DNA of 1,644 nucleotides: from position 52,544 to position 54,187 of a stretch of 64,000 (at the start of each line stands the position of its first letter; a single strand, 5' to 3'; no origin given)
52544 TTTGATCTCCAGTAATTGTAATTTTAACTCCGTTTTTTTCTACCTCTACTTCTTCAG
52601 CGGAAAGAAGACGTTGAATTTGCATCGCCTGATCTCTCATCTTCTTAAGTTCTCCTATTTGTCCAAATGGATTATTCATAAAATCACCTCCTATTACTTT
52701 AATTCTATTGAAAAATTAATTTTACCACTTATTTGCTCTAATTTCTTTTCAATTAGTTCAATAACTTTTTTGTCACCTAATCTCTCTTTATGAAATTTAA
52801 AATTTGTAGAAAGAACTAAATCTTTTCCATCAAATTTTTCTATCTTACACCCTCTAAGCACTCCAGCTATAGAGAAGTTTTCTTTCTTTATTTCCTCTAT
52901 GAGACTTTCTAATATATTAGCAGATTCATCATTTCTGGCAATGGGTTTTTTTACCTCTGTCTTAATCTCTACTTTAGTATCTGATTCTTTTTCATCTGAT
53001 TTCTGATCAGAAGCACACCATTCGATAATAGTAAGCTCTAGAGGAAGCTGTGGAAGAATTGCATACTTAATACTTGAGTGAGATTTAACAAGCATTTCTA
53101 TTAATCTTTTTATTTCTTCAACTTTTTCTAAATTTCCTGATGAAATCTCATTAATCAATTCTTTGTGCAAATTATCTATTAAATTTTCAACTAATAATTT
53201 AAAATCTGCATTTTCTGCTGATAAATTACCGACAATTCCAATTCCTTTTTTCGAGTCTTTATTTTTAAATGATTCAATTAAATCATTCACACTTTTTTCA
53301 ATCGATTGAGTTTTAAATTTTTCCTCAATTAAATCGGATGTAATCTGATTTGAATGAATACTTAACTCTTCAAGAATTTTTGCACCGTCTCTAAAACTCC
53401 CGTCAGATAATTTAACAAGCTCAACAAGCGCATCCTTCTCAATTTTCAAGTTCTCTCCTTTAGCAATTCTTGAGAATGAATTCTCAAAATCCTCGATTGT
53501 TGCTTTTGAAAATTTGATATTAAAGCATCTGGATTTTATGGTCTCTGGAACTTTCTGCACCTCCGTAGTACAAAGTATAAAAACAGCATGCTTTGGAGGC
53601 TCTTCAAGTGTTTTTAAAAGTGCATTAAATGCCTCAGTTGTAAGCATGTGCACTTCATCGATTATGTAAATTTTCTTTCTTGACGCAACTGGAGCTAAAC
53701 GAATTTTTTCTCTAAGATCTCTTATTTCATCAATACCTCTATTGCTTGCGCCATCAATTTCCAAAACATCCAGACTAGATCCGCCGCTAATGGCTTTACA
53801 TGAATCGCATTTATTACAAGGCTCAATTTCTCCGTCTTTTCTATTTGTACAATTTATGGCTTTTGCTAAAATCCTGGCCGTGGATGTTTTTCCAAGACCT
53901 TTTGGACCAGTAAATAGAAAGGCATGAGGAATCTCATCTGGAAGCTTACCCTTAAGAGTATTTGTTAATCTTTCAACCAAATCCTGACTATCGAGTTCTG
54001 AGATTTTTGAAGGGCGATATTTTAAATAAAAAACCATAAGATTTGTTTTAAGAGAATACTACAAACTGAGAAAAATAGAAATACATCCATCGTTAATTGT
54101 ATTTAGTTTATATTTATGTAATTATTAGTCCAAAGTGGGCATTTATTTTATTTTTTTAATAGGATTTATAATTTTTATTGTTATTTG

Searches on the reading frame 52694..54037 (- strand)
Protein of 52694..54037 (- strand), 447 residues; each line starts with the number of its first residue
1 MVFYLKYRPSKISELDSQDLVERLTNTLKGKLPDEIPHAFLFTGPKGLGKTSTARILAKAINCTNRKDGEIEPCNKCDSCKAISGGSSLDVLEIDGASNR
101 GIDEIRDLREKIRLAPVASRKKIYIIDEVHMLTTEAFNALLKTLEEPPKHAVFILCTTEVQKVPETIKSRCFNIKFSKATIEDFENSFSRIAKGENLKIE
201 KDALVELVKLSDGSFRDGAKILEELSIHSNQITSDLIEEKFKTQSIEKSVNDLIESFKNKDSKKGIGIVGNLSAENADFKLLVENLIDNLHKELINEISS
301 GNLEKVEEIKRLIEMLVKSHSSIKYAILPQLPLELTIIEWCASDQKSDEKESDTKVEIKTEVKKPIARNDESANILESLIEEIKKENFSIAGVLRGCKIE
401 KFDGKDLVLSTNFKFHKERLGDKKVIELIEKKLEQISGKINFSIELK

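Call 76: search_protein_families(library=pfam, proteins=[window:52694-54037:-], max_evalue=0.00001)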
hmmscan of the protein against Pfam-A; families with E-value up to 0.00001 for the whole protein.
window:52694-54037:- (447 aa): 4 families
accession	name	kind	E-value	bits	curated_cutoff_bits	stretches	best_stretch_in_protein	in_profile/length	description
PF13177.12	DNA_pol3_delta2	-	1.5e-44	152.3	27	1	23-178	8-159/161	DNA polymerase III, delta subunit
PF00004.35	AAA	-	1.6e-11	45.2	21.2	1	41-172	2-124/131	ATPase family associated with various cellular activities (AAA)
PF07728.20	AAA_5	-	4.3e-07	30.5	22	1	40-146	2-92/139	AAA domain (dynein-related subfamily)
PF13401.12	AAA_22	-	3.9e-06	27.7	27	0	41-158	9-123/130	AAA domain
